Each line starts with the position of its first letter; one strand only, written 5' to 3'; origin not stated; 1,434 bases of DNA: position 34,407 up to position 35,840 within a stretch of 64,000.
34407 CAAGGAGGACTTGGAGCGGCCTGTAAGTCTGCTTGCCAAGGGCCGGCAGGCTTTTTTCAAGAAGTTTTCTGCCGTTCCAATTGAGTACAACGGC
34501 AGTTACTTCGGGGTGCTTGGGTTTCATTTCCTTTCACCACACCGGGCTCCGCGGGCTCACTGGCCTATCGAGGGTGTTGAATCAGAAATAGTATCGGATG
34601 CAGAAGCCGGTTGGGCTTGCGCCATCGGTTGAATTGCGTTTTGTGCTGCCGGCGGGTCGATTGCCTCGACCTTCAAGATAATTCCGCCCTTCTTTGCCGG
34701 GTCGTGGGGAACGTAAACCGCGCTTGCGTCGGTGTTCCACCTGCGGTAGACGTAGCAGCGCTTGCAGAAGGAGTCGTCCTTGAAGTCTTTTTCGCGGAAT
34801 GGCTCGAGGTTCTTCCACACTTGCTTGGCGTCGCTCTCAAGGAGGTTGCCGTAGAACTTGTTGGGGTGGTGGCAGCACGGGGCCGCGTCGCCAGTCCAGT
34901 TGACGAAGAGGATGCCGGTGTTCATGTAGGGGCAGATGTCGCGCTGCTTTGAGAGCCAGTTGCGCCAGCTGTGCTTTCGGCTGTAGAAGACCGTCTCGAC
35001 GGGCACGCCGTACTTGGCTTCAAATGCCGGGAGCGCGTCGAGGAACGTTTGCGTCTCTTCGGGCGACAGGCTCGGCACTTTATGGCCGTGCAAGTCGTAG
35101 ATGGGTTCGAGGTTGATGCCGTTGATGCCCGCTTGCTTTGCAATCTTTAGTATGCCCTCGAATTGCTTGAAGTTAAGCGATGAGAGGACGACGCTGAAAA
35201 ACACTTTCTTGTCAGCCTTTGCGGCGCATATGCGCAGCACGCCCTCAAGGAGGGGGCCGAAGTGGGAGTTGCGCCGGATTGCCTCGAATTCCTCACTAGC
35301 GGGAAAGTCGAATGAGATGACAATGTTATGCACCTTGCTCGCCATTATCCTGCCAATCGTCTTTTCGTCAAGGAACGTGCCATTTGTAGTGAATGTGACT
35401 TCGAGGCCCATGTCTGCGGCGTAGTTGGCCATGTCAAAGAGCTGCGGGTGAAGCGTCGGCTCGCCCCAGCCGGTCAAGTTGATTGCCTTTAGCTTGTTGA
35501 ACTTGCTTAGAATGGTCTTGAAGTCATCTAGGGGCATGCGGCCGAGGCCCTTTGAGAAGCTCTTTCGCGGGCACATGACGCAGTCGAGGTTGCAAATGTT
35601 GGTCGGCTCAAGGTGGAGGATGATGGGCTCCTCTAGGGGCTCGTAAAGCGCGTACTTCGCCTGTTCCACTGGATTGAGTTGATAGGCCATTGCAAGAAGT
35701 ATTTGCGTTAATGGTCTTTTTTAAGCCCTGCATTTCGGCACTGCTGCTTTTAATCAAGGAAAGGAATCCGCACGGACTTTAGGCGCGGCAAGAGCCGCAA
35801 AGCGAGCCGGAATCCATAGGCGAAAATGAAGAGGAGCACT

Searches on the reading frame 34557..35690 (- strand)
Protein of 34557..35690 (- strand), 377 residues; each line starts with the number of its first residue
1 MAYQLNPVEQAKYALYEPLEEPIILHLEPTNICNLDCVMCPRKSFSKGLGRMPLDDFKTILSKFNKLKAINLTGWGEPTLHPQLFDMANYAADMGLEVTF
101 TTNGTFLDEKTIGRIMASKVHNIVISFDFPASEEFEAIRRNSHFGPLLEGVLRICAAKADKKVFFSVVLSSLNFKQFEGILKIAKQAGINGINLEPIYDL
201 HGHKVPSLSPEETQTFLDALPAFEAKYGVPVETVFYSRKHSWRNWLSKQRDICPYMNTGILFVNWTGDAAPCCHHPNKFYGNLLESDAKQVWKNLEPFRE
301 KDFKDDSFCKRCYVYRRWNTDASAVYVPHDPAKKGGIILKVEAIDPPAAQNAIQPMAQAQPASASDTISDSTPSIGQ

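Call 3: search_protein_families(library=pfam, proteins=[window:34557-35690:-], max_evalue=0.001)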
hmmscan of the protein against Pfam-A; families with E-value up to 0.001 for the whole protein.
window:34557-35690:- (377 aa): 2 families
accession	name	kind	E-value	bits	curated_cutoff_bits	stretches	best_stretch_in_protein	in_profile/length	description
PF04055.27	Radical_SAM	-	1.5e-16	61.5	29.5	1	28-182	2-164/166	Radical SAM superfamily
PF13186.11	SPASM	-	6.1e-08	33.3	21.5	1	253-313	1-67/67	Iron-sulfur cluster-binding domain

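Call 5: search_protein_families(library=ncbifam, proteins=[window:34557-35690:-], max_evalue=0.00001)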
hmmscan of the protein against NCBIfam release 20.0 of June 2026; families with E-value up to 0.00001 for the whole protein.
window:34557-35690:- (377 aa): 34 families (the best 25 are shown)
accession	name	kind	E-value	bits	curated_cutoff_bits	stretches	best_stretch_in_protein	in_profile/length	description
TIGR04317.1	W_rSAM_matur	equivalog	1.8e-35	122.7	380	1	25-276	6-259/349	tungsten cofactor oxidoreductase radical SAM maturase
TIGR04311.1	rSAM_Geo_metal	subfamily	1e-23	84.1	400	1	22-190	2-180/423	radical SAM/SPASM family putative metalloenzyme maturase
TIGR03962.1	mycofact_rSAM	equivalog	8.2e-23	81.1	265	1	17-189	6-178/339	mycofactocin radical SAM maturase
TIGR04545.1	rSAM_ahbD_hemeb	equivalog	5.9e-21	75.3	500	1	28-190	5-168/339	heme b synthase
NF033640.1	N_Twi_rSAM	subfamily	1.9e-17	63.4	170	1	20-236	108-339/398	twitch domain-containing radical SAM protein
TIGR04054.1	rSAM_NirJ1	equivalog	2.4e-17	62.6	650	1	27-193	40-206/387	putative heme d1 biosynthesis radical SAM protein NirJ1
TIGR04321.1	spiroSPASM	subfamily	9.8e-16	57.5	250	1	23-190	231-411/510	spiro-SPASM protein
TIGR02668.1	moaA_archaeal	equivalog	6e-14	51.7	325.25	1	28-188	15-177/303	GTP 3',8-cyclase MoaA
TIGR04055.1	rSAM_NirJ2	equivalog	7.7e-14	51.9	500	1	28-143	5-121/326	putative heme d1 biosynthesis radical SAM protein NirJ2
TIGR04051.1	rSAM_NirJ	equivalog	1.3e-13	50.7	515.45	1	32-192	11-171/354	heme d1 biosynthesis radical SAM protein NirJ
TIGR04053.2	TIGR04053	equivalog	1.5e-13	50.8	395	1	20-234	5-224/366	TIGR04053 family radical SAM/SPASM domain-containing protein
TIGR02666.1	moaA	equivalog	1.8e-13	50.2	284.05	1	30-190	17-186/336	GTP 3',8-cyclase MoaA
TIGR04466.1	rSAM_BlsE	equivalog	3e-13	49.9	400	1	31-197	11-175/327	cytosylglucuronate decarboxylase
TIGR04303.1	GeoRSP_rSAM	equivalog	2.1e-12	47.3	400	1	21-315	3-299/325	GeoRSP system radical SAM/SPASM protein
TIGR04133.1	rSAM_w_lipo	hypoth_equivalog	2.3e-12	46.5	425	1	25-317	26-326/350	TIGR04133 family radical SAM/SPASM protein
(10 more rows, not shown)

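Call 14: search_solved_structures(query=window:34557-35690:-, max_evalue=0.001)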
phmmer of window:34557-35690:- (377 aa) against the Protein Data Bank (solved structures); distinct sequences matched with E-value up to 0.001: 3.
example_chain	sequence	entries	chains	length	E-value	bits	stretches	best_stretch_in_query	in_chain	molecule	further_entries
7tol_A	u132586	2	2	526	1.8e-09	40.3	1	22-197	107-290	glycerol dibiphytanyl glycerol tetraether - macrocyclic archaeol synthase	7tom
7vob_C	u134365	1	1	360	6e-09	38.6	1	30-195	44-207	Cytosylglucuronate decarboxylase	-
7voc_C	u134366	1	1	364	6.2e-09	38.6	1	30-195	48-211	Cytosylglucuronate decarboxylase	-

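Call 16: find_homologous_proteins(query=window:34557-35690:-, max_evalue=1e-10)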
Query window:34557-35690:- (377 aa): 26 proteins with E <= 1e-10 among 3400 candidates.
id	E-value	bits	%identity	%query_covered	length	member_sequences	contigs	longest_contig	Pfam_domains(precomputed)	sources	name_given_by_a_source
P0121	1.5e-261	885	100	100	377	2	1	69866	PF13186.12,PF04055.28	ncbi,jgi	jgi:MoaA/NifB/PqqE/SkfB family radical SAM enzyme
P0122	1.6e-86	309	63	59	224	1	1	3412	PF04055.28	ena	-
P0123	1.0e-29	122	29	80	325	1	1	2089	PF13186.12,PF04055.28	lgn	-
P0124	8.2e-28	116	29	77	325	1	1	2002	PF13186.12,PF04055.28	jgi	jgi:MoaA/NifB/PqqE/SkfB family radical SAM enzyme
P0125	3.9e-21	94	28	76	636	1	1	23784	PF08659.17,PF04055.28,PF13561.13,PF00106.32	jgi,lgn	jgi:short-subunit dehydrogenase/MoaA/NifB/PqqE/SkfB family radical SAM enzyme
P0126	4.4e-19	87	28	73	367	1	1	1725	PF13186.12,PF04055.28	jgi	jgi:MoaA/NifB/PqqE/SkfB family radical SAM enzyme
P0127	1.9e-14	72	32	43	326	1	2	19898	PF13186.12,PF04055.28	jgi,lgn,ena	jgi:molybdenum cofactor biosynthesis enzyme MoaA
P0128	6.9e-14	70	28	71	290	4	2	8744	PF13186.12,PF04055.28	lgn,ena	-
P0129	1.4e-13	69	44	27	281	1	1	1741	PF13186.12,PF04055.28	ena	-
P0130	1.4e-13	69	44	27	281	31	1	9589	PF13186.12,PF04055.28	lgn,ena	-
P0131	2.0e-13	68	44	27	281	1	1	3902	PF13186.12,PF04055.28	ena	-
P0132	3.9e-13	67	32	46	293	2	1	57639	PF13186.12,PF04055.28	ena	-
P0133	5.1e-13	67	44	27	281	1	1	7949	PF13186.12,PF04055.28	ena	-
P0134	5.3e-13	67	44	27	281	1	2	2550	PF13186.12,PF04055.28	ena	-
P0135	1.8e-12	65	25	79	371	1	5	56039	PF13186.12,PF04055.28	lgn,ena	-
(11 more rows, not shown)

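Call 18: list_cluster_members(proteins=[P0121, P0001, P0002])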
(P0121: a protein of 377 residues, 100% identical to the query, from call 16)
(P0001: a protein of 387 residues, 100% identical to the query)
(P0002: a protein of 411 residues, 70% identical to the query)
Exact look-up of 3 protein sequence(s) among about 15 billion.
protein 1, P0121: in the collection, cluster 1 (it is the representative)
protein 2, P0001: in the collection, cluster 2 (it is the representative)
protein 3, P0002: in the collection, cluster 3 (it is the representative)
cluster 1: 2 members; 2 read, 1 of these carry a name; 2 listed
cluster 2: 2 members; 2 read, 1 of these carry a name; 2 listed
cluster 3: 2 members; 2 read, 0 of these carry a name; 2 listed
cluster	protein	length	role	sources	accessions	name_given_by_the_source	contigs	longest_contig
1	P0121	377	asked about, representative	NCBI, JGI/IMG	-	MoaA/NifB/PqqE/SkfB family radical SAM enzyme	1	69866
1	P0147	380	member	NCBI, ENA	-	-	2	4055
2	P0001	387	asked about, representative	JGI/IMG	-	SAM-dependent methyltransferase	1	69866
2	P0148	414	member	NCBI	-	-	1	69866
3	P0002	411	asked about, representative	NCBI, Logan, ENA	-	-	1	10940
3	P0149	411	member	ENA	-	-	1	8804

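Call 19: find_related_loci(query=window:34557-35690:-, collection=genome_contigs, flank=10000)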
Query window:34557-35690:- (377 aa) in genome_contigs; peptide patterns used: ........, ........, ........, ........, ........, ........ (x = any residue, [..] = any of these).
146 stretches matched a pattern; 90 encode a relative of the query (tblastn E <= 1e-3); the best 80 are kept; 80 distinct loci.
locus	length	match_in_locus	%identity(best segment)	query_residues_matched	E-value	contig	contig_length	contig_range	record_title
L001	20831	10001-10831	30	13-292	2e-36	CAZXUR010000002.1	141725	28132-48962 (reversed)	MAG TPA_asm: uncultured archaeon isolate SRP141376_co1_333 genome assembly, contig: NODE_248_length_141725_cov_7.187457,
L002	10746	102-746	29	22-231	2e-26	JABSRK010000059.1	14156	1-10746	MAG: Planctomycetota bacterium isolate DT_84 DT-Planctomycetota-1_scaffold_59, whole genome shotgun sequence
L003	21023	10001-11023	24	15-312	2e-26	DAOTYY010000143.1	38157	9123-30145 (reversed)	MAG TPA_asm: Anaerolineaceae bacterium isolate H34_448 k137_195516, whole genome shotgun sequence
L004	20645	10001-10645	28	22-231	2e-25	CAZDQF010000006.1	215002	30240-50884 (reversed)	MAG TPA_asm: uncultured Isosphaeraceae bacterium isolate SRP077602_co7_603 genome assembly, contig: NODE_66_length_21500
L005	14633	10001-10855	28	22-312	3e-25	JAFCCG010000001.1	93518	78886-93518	MAG: Chloroflexi bacterium isolate AB_1215_Bin_59 AB_1215_Bin_59.fna_scaffold_259, whole genome shotgun sequence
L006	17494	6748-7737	26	25-312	5e-25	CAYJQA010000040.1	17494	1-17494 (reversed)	MAG TPA_asm: uncultured Litorilinea sp. isolate ERP124720_co1_131 genome assembly, contig: NODE_4086_length_17494_cov_4.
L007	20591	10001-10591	31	22-209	7e-25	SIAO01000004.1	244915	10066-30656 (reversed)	MAG: Planctomycetota bacterium isolate Baikal-deep-G176 BACOMB-C42, whole genome shotgun sequence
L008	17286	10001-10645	29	22-231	6e-25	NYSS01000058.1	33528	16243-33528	MAG: Planctomycetota bacterium isolate CPC9 69298, whole genome shotgun sequence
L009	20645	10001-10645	30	22-231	6e-25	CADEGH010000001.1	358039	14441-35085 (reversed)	uncultured bacterium isolate Bacteria sp. RBC034 genome assembly, contig: MAG034_1, whole genome shotgun sequence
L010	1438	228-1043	27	11-294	2e-25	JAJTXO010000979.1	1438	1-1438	MAG: Caldilineales bacterium isolate DTUCFX11 979-Genome36, whole genome shotgun sequence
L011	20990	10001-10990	25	25-312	4e-24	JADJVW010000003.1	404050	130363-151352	MAG: Candidatus Caldilinea saccharophila isolate Hjor_MAXAC.079_sub tig00003612-10-4028220, whole genome shotgun sequenc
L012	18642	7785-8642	27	2-294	2e-24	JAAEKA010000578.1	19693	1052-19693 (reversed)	Anaerolineae bacterium clx_CAG2 CAG2c_578, whole genome shotgun sequence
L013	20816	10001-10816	27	11-294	5e-24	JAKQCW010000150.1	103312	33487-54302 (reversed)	MAG: Chloroflexota bacterium isolate USDE_maxbin.019 k141_534566, whole genome shotgun sequence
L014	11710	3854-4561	28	2-217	8e-24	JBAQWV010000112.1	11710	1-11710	MAG: Anaerolineae bacterium isolate MFD10595_ilm_asm_bin30 k127_30188, whole genome shotgun sequence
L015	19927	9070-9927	28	2-294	8e-24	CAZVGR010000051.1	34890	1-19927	MAG TPA_asm: uncultured Anaerolinea sp. isolate SRP304446_co1_50 genome assembly, contig: NODE_815_length_34890_cov_17.7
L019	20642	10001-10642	29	5-209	6e-23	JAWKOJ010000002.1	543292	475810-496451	MAG: Caldilineales bacterium isolate ABC2.10 ABC2.10.fa-2, whole genome shotgun sequence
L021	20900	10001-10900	25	22-312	9e-23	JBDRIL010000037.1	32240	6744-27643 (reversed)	MAG: archaeon isolate MEGAHIT-group-1.583 k141_5828751, whole genome shotgun sequence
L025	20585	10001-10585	30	22-209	4e-22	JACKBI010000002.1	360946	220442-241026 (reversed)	MAG: Anaerolineales bacterium isolate HK-STAS-CHLO-17 HK-STAS-CHLO-17_2, whole genome shotgun sequence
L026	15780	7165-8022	27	2-294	2e-24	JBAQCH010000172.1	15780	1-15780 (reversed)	MAG: Anaerolineae bacterium isolate MFD10570_ilm_asm_bin10 k127_162615, whole genome shotgun sequence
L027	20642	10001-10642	29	5-209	3e-22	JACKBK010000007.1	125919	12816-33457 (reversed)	MAG: Caldilineae bacterium isolate HK-STAS-CHLO-19 HK-STAS-CHLO-19_7, whole genome shotgun sequence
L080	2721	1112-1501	29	22-151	4e-8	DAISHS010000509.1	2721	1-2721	MAG TPA_asm: Chloroflexota bacterium isolate CTOTU1896 NODE_6483_length_2721_cov_5.060015, whole genome shotgun sequence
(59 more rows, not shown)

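Call 21: find_encoding_contigs(protein=P0121, flank=3000, max_places=4)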
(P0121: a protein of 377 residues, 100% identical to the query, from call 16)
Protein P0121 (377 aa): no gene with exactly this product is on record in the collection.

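Call 22: find_encoding_contigs(protein=P0122, flank=10000, max_places=4)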
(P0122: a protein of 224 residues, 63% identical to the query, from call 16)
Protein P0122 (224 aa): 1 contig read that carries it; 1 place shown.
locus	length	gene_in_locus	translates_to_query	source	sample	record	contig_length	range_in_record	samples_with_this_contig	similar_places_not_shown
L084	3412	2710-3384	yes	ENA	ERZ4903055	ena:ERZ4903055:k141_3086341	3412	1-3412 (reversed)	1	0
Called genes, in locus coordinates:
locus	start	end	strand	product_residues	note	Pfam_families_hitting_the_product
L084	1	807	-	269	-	?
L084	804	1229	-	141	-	PF00908:dTDP_sugar_isom, PF14667:Polysacc_synt_C, PF05523:FdtA (weak), PF07883:Cupin_2 (faint)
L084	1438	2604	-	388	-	PF13439:Glyco_transf_4, PF20706:GT4-conflict (weak), PF00534:Glycos_transf_1, PF13692:Glyco_trans_1_4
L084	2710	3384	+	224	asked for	PF04055:Radical_SAM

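Call 23: search_protein_representatives(protein=window:34557-35690:-)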
Query: 377 residues. Proteins with E-value up to 0.001 (for the whole library): 27143; up to 1e-10: 5070; up to 1e-30: 7. The best 150 are listed.
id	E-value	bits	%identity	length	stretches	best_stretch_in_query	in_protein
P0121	4.7e-262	884.9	100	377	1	1-377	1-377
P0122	5.2e-87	308.8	64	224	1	7-221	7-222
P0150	5.8e-34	134.2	32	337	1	3-313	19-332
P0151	1.6e-32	129.4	31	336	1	13-316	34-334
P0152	3.5e-32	128.3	30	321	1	20-313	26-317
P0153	4.5e-32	127.9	33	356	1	21-301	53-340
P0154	9.5e-31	123.6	26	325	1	11-316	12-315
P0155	1.3e-30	123.1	32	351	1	21-319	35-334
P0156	2.8e-30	122.0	33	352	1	20-314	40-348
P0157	5.6e-30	121.0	33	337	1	21-294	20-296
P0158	1.1e-29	120.1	32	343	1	20-297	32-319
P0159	2.8e-29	118.7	37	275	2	22-197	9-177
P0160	3.5e-29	118.4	32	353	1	22-312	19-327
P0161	1.2e-28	116.6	39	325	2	22-201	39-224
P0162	1.8e-28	116.1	28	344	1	5-300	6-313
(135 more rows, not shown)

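Call 24: find_encoding_contigs(protein=P0147, flank=5000, max_places=4)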
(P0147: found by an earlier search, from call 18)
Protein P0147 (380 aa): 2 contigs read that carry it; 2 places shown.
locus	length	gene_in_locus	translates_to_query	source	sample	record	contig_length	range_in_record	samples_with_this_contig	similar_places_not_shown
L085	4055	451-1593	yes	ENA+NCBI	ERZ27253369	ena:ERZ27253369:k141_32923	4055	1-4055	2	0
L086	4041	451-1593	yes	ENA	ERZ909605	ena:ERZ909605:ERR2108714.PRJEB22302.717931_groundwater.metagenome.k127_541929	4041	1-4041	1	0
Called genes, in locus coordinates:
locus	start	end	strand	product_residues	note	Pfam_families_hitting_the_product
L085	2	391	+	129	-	?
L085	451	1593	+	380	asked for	PF04055:Radical_SAM, PF13186:SPASM (weak)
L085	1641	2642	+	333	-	PF00535:Glycos_transf_2, PF13641:Glyco_tranf_2_3, PF13506:Glyco_transf_21 (weak)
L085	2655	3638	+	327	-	PF00106:adh_short (weak), PF01073:3Beta_HSD, PF01370:Epimerase, PF02719:Polysacc_synt_2, PF04321:RmlD_sub_bind, PF05368:NmrA, PF16363:GDP_Man_Dehyd, PF13460:NAD_binding_10, +1 more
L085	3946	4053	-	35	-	?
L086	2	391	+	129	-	?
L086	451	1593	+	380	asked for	PF04055:Radical_SAM, PF13186:SPASM (weak)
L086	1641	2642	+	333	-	PF00535:Glycos_transf_2, PF13641:Glyco_tranf_2_3, PF13506:Glyco_transf_21 (weak)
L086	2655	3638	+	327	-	PF00106:adh_short (weak), PF01073:3Beta_HSD, PF01370:Epimerase, PF02719:Polysacc_synt_2, PF04321:RmlD_sub_bind, PF05368:NmrA, PF16363:GDP_Man_Dehyd, PF13460:NAD_binding_10, +1 more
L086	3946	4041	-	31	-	?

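Call 32: find_encoding_contigs(protein=P0150, flank=8000, max_places=2)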
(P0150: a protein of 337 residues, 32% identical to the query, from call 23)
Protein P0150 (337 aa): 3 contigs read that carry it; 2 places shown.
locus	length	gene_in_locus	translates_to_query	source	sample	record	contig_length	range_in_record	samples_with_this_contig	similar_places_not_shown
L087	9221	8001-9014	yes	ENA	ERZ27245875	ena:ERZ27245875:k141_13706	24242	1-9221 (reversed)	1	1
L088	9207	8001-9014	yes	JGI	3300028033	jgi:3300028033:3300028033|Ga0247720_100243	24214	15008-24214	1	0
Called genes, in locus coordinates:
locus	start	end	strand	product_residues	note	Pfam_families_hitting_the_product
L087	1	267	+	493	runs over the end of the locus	PF00483:NTP_transferase, PF12804:NTP_transf_3, PF22640:ManC_GMP_beta-helix, PF01050:MannoseP_isomer, PF07883:Cupin_2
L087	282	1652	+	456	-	PF02878:PGM_PMM_I, PF02879:PGM_PMM_II, PF02880:PGM_PMM_III, PF00408:PGM_PMM_IV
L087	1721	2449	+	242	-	PF00535:Glycos_transf_2, PF13641:Glyco_tranf_2_3 (weak)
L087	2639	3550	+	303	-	PF00535:Glycos_transf_2, PF13641:Glyco_tranf_2_3 (weak)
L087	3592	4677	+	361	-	PF13439:Glyco_transf_4, PF13579:Glyco_trans_4_4, PF20706:GT4-conflict, PF00534:Glycos_transf_1, PF13692:Glyco_trans_1_4, PF13524:Glyco_trans_1_2 (weak)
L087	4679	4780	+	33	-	-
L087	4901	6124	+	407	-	PF08323:Glyco_transf_5, PF13439:Glyco_transf_4, PF13477:Glyco_trans_4_2 (weak), PF13579:Glyco_trans_4_4, PF00534:Glycos_transf_1, PF13692:Glyco_trans_1_4, PF13524:Glyco_trans_1_2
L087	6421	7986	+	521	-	-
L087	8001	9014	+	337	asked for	PF04055:Radical_SAM, PF13186:SPASM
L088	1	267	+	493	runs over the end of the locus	PF00483:NTP_transferase, PF12804:NTP_transf_3, PF22640:ManC_GMP_beta-helix, PF01050:MannoseP_isomer, PF07883:Cupin_2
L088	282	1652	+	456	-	PF02878:PGM_PMM_I, PF02879:PGM_PMM_II, PF02880:PGM_PMM_III, PF00408:PGM_PMM_IV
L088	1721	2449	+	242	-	PF00535:Glycos_transf_2, PF13641:Glyco_tranf_2_3 (weak)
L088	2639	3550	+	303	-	PF00535:Glycos_transf_2, PF13641:Glyco_tranf_2_3 (weak)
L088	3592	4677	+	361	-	PF13439:Glyco_transf_4, PF13579:Glyco_trans_4_4, PF20706:GT4-conflict, PF00534:Glycos_transf_1, PF13692:Glyco_trans_1_4, PF13524:Glyco_trans_1_2 (weak)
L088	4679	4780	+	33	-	-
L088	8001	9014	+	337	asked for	PF04055:Radical_SAM, PF13186:SPASM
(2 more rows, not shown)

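Call 33: find_encoding_contigs(protein=P0151, flank=8000, max_places=2)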
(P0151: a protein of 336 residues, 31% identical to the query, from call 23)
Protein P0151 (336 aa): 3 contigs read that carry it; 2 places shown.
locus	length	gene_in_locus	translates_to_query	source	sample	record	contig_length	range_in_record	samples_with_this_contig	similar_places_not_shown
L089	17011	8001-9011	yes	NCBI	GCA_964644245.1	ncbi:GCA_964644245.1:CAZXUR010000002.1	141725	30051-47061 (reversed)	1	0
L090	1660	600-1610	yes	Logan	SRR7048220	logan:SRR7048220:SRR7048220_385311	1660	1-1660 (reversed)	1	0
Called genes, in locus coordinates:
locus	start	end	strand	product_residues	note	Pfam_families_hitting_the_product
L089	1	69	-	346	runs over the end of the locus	PF04123:DUF373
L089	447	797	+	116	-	PF25212:HVO_A0114 (weak)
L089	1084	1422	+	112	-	-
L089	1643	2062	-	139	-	-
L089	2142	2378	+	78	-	-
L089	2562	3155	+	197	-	-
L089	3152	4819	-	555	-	PF02355:SecD_SecF_C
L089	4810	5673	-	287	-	PF02355:SecD_SecF_C, PF03176:MMPL (weak)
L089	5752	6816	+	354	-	PF01494:FAD_binding_3 (faint), PF05834:Lycopene_cycl (faint)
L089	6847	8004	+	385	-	PF13439:Glyco_transf_4, PF13579:Glyco_trans_4_4, PF20706:GT4-conflict, PF00534:Glycos_transf_1, PF13692:Glyco_trans_1_4, PF13524:Glyco_trans_1_2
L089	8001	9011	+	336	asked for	PF04055:Radical_SAM, PF13186:SPASM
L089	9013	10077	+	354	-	PF04015:DUF362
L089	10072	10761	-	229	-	PF00535:Glycos_transf_2, PF10111:Glyco_tranf_2_2, PF13641:Glyco_tranf_2_3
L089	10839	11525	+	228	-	PF00483:NTP_transferase, PF12804:NTP_transf_3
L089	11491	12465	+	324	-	PF00288:GHMP_kinases_N, PF08544:GHMP_kinases_C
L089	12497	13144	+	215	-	PF00535:Glycos_transf_2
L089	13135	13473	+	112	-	PF10066:DUF2304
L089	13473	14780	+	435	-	PF02516:STT3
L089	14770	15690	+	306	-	-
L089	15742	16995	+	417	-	PF00932:LTD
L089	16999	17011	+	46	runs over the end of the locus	-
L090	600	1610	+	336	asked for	PF04055:Radical_SAM, PF13186:SPASM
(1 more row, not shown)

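Call 80: predict_structure(alignment_id=A1)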
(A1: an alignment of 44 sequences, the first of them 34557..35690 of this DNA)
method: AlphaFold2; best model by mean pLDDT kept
length: 377 residues; sequences in the alignment: 44
mean_pLDDT: 82.7   pTM: 0.80
mean pLDDT of the five models: 82.7, 82.2, 82.1, 81.3, 80.9
residues with pLDDT >= 90: 216; 70-90: 83; 50-70: 20; < 50: 58
segments of 3 or more residues with pLDDT < 50: 318-347, 350-372, 374-377
pLDDT, mean of each block of 10 residues (from residue 1): 78 86 96 94 84 98 97 96 99 98 97 98 97 94 97 94 96 95 97 85 80 90 96 73 72 80 96 88 97 92 84 62 37 34 44 45 42 43
secondary structure, 60 per line:
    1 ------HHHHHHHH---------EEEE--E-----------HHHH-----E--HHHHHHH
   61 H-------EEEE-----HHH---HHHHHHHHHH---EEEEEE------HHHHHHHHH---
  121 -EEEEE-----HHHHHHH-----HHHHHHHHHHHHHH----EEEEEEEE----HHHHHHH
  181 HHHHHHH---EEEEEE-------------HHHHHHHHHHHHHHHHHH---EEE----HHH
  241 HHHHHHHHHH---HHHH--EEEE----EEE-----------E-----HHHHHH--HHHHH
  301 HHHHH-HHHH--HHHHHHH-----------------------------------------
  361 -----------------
elements in order: H7-14 E24-27 H42-45 H54-61 E69-72 H84-93 E97-102 H109-117 E122-126 H132-138 H144-157 E162-169 H174-187 E191-196 H210-227 E231-233 H238-250 H254-257 E260-263 E268-270 H288-293 H296-305 H307-310 H313-319
